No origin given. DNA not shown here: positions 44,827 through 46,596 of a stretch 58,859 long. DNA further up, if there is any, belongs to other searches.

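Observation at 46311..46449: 3' end of the FGE-sulfatase gene looks like a DGR variable region, but no RT or TR is in the window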

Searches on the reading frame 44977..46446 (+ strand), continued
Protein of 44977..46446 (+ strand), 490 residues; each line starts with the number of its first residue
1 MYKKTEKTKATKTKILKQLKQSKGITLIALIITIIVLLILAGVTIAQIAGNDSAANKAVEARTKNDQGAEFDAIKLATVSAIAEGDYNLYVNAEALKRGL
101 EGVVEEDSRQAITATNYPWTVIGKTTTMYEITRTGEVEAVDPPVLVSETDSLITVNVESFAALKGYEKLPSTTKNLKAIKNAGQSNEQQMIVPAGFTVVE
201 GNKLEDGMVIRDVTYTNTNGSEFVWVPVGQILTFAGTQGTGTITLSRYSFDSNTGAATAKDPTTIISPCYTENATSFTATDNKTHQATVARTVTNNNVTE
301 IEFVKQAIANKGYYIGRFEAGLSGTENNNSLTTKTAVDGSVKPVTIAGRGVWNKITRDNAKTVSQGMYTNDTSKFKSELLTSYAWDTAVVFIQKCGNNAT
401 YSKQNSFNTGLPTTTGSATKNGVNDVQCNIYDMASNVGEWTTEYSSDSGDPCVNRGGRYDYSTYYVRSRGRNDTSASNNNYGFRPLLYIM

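Call 51: find_encoding_contigs(protein=P0217, flank=10000, max_places=3)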
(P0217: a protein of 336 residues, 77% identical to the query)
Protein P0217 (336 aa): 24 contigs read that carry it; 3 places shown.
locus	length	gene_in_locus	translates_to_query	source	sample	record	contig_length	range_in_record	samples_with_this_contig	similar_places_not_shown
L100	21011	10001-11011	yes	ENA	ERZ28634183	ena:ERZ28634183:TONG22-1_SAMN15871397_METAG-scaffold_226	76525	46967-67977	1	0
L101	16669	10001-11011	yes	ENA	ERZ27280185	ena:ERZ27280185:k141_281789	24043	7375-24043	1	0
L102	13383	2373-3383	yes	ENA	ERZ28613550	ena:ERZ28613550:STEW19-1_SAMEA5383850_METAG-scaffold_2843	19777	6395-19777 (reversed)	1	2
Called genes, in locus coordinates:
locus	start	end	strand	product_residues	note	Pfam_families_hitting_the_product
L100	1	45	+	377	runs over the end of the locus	PF13439:Glyco_transf_4, PF00534:Glycos_transf_1, PF13692:Glyco_trans_1_4, PF13524:Glyco_trans_1_2 (weak)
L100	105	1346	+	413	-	-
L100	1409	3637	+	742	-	PF07538:ChW, PF01183:Glyco_hydro_25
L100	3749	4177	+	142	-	PF04138:GtrA_DPMS_TM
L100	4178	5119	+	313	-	PF00535:Glycos_transf_2, PF10111:Glyco_tranf_2_2 (weak), PF13641:Glyco_tranf_2_3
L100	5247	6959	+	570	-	PF00501:AMP-binding, PF23562:AMP-binding_C_3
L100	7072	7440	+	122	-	-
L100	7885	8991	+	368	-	-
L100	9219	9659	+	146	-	PF01624:MutS_I (weak)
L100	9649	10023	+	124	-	PF22296:bAvd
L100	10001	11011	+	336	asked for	PF00078:RVT_1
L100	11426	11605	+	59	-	-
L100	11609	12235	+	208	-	-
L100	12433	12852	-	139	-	PF02441:Flavoprotein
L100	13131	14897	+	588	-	PF08439:Peptidase_M3_N, PF01432:Peptidase_M3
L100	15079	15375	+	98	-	PF01476:LysM (faint)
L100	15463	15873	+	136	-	-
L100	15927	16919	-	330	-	PF02899:Phage_int_SAM_1 (faint), PF13495:Phage_int_SAM_4 (weak), PF00589:Phage_integrase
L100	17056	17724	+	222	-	PF02308:MgtC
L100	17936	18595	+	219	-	PF01336:tRNA_anti-codon (faint), PF00436:SSB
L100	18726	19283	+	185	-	PF02659:Mntp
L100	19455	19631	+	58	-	-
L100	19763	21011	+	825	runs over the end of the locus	PF00962:A_deaminase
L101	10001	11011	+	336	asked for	PF00078:RVT_1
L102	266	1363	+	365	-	-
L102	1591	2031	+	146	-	PF01624:MutS_I (weak)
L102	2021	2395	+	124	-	PF22296:bAvd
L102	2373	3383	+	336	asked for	PF00078:RVT_1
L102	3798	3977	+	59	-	-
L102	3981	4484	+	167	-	-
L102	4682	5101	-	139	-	PF02441:Flavoprotein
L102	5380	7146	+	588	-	PF08439:Peptidase_M3_N, PF01432:Peptidase_M3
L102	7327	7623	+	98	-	PF01476:LysM (faint)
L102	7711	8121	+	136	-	-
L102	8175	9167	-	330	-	PF02899:Phage_int_SAM_1 (faint), PF13495:Phage_int_SAM_4 (weak), PF00589:Phage_integrase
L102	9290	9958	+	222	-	PF02308:MgtC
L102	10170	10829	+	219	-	PF01336:tRNA_anti-codon (faint), PF00436:SSB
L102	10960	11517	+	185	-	PF02659:Mntp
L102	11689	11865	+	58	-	-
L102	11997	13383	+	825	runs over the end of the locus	PF00962:A_deaminase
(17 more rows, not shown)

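Call 52: find_encoding_contigs(protein=P0195, flank=10000, max_places=2)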
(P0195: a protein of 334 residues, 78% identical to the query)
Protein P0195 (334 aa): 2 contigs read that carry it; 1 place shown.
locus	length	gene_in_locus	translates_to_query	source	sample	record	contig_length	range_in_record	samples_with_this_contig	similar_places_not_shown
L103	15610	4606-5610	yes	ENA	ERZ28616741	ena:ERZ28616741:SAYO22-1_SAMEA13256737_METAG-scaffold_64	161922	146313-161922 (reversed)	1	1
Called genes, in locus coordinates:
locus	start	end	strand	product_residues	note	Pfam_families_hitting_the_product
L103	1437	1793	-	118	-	PF12844:HTH_19, PF01381:HTH_3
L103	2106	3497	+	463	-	PF03781:FGE-sulfatase (faint)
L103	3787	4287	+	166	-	PF01624:MutS_I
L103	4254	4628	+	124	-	PF22296:bAvd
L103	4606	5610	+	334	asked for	PF00078:RVT_1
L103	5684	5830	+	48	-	-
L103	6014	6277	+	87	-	-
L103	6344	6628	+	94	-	-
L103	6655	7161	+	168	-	PF07931:CPT (weak), PF13238:AAA_18, PF13671:AAA_33, PF01202:SKI (weak)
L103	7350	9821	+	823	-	PF00521:DNA_topoisoIV, PF03989:DNA_gyraseA_C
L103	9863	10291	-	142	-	PF00308:Bac_DnaA (weak), PF01695:IstB_IS21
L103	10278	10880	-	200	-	-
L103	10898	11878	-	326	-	PF07261:DnaB_2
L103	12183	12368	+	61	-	PF08984:DUF1858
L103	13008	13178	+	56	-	-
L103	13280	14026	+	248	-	-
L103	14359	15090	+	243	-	PF00106:adh_short, PF01370:Epimerase (weak), PF08643:DUF1776 (weak), PF08659:KR, PF13561:adh_short_C2, PF23441:SDR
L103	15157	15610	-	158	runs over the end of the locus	PF03423:CBM_25 (faint), PF16760:CBM53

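Call 54: find_encoding_contigs(protein=P0005, flank=10000, max_places=3)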
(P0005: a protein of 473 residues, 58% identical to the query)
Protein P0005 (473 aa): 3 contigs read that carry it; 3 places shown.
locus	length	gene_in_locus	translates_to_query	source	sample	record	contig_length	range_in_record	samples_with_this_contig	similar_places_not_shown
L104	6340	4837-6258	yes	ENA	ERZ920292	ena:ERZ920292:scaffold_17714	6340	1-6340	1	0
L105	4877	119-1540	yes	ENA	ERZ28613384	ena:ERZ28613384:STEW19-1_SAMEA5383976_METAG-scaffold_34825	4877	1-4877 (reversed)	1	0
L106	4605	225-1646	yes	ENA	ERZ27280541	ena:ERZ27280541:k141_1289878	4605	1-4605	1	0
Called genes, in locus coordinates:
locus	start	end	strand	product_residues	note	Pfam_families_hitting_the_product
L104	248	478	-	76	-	-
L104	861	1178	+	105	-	PF01740:STAS, PF13466:STAS_2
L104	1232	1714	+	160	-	PF13581:HATPase_c_2, PF02518:HATPase_c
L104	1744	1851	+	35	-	-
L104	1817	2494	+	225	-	PF04542:Sigma70_r2, PF01381:HTH_3 (faint), PF08281:Sigma70_r4_2 (weak), PF04545:Sigma70_r4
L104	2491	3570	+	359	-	PF08486:SpoIID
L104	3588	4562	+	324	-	PF01551:Peptidase_M23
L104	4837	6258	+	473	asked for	-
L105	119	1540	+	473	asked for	-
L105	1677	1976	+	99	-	PF07873:YabP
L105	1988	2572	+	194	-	PF09578:Spore_YabQ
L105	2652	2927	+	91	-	PF04977:DivIC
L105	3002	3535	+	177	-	PF02518:HATPase_c, PF13589:HATPase_c_3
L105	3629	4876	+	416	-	?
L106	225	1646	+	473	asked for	-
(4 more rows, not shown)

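Call 55: find_encoding_contigs(protein=P0004, flank=10000, max_places=3)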
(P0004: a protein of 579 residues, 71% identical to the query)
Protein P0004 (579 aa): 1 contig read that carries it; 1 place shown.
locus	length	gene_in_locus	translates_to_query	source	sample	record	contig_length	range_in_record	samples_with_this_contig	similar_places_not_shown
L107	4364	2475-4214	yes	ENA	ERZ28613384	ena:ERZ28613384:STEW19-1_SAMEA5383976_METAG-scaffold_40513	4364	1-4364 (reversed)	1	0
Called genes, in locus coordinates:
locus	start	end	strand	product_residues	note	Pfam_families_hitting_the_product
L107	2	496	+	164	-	?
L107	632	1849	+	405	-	PF02492:cobW, PF07683:CobW_C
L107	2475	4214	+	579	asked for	PF02368:Big_2, PF21461:HL_N-beta (weak), PF26918:Ig_Eae (weak)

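Call 68: fold_search(model_id=the predicted structure, library=pdb)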
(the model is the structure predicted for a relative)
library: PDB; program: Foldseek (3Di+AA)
matches with E <= 10: 88; with E <= 0.001: 0
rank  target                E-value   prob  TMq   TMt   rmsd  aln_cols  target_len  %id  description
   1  7vph_A                7.5e-01  0.02  0.07  0.09  17.9       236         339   10  Crystal structure of the C-terminal tail of SARS-CoV-2 Orf6 complex with human nucleoporin pair Rae1-Nup98 (released 2022-01-19)
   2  5nf4_A                1.2e+00  0.02  0.06  0.08  10.7       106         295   17  The tip fimbrial protein Mfa3 from Porphyromonas gingivalis with C-terminal truncation. (released 2018-02-07)
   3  4ijz_B                1.2e+00  0.08  0.08  0.12  14.4       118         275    6  Crystal structure of diaminopimelate epimerase from Escherichia coli (released 2013-02-20)
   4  5l9u_A                1.3e+00  0.04  0.09  0.04  12.4       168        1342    8  Model of human Anaphase-promoting complex/Cyclosome (APC/C-CDH1) with a cross linked Ubiquitin variant-substrate-UBE2C (released 2016-09-14)
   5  4a2m_D                1.3e+00  0.01  0.08  0.06  17.2       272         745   11  Structure of the periplasmic domain of the heparin and heparan sulphate sensing hybrid two component system BT4663 in  (released 2012-05-02)
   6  7vpg_E                1.4e+00  0.01  0.07  0.10  16.8       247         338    8  Crystal structure of the C-terminal tail of SARS-CoV-1 Orf6 complex with human nucleoporin pair Rae1-Nup98 (released 2022-01-19)
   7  2otn_A                1.5e+00  0.06  0.08  0.12  13.5       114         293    9  Crystal structure of the catalytically active form of diaminopimelate epimerase from Bacillus anthracis (released 2008-03-04)
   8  2otn_B                1.6e+00  0.06  0.07  0.10  13.2       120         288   13  Crystal structure of the catalytically active form of diaminopimelate epimerase from Bacillus anthracis (released 2008-03-04)
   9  4ik0_A                1.8e+00  0.07  0.08  0.12  14.7       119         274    6  Crystal structure of diaminopimelate epimerase Y268A mutant from Escherichia coli (released 2013-02-20)
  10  4ijz_A                1.8e+00  0.06  0.08  0.12  14.8       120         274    6  Crystal structure of diaminopimelate epimerase from Escherichia coli (released 2013-02-20)
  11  7vpg_G                1.8e+00  0.02  0.09  0.12  16.4       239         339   10  Crystal structure of the C-terminal tail of SARS-CoV-1 Orf6 complex with human nucleoporin pair Rae1-Nup98 (released 2022-01-19)
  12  3tc9_B                2.3e+00  0.01  0.07  0.08  19.0       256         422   10  Crystal structure of an auxiliary nutrient binding protein (BT_3476) from Bacteroides thetaiotaomicron VPI-5482 at 2.2 (released 2011-09-21)
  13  5l9t_A                2.4e+00  0.03  0.09  0.04  12.4       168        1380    8  Model of human Anaphase-promoting complex/Cyclosome (APC/C-CDH1) with E2 UBE2S poised for polyubiquitination where UBE (released 2016-10-26)
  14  6u9e_B                2.7e+00  0.01  0.05  0.15  15.0       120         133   10  Structure of PdpA-VgrG Complex, Lidless (released 2019-10-23)
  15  7evf                  2.9e+00  0.01  0.07  0.09  15.8       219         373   10  Plant growth-promoting factor YxaL mutant from Bacillus velezensis - T175W/S213G/W215A (released 2022-01-12)
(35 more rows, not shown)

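Call 69: search_protein_families(library=pfam, alignment_id=A3, max_evalue=0.01)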
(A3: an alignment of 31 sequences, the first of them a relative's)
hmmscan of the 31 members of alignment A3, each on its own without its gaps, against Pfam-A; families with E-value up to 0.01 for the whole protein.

A. member 1, P0001 (490 aa): 0 families

B. families by the number of members that match (of 31 scanned): 8 families
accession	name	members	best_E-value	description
PF07963.17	N_methyl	20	0.00028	Prokaryotic N-terminal methylation motif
PF03781.23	FGE-sulfatase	11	1.8e-05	Sulfatase-modifying factor enzyme 1-like domain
PF06295.17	ZapG-like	9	0.0014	Z-ring associated protein G-like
PF02368.24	Big_2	3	2.6e-15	Bacterial Ig-like domain (group 2)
PF21461.3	HL_N-beta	3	4.2e-06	Hyaluronate lyase, N-terminal beta-sheet domain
PF22359.2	Big-like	3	6.6e-05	Bacterial Ig-like domain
PF13861.12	FLgD_tudor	1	0.0012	FlgD Tudor-like domain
PF24302.1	DUF7484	1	0.0044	Family of unknown function (DUF7484)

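Call 79: find_encoding_contigs(protein=P0001, flank=10000, max_places=4)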
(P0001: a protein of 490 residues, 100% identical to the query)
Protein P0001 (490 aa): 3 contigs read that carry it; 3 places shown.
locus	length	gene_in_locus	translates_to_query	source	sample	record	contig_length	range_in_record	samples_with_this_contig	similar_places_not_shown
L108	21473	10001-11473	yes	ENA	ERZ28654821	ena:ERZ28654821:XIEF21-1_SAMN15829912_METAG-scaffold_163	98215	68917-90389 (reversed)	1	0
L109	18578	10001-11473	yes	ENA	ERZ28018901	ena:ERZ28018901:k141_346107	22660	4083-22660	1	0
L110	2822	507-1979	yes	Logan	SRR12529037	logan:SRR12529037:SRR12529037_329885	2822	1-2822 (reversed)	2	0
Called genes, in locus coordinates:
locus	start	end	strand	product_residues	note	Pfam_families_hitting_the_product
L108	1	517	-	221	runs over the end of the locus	PF04203:Sortase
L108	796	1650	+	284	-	PF01263:Aldose_epim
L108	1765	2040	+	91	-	-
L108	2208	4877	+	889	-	PF00133:tRNA-synt_1, PF01406:tRNA-synt_1e (faint), PF09334:tRNA-synt_1g, PF13603:tRNA-synt_1_2, PF09334:tRNA-synt_1g, PF21349:RUBY_RBDX (weak), PF08264:Anticodon_1, PF10458:Val_tRNA-synt_C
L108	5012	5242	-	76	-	-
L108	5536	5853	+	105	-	PF01740:STAS, PF13466:STAS_2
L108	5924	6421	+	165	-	PF13581:HATPase_c_2, PF02518:HATPase_c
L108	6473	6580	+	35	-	-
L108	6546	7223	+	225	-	PF04542:Sigma70_r2, PF04539:Sigma70_r3 (faint), PF01381:HTH_3 (faint), PF08281:Sigma70_r4_2 (weak), PF04545:Sigma70_r4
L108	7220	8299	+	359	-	PF08486:SpoIID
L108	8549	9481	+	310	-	PF01551:Peptidase_M23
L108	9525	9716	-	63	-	-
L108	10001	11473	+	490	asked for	-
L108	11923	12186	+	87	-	-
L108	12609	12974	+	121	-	PF05973:Gp49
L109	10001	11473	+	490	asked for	-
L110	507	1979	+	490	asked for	-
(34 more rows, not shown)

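Call 82: find_related_loci(query=P0217, collection=viral_contigs, flank=6000)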
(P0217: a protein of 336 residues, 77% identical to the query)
Query P0217 (336 aa) in viral_contigs; peptide patterns used: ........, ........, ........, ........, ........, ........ (x = any residue, [..] = any of these).
433 stretches matched a pattern, but none encodes a relative of the query by tblastn (E <= 1e-3).
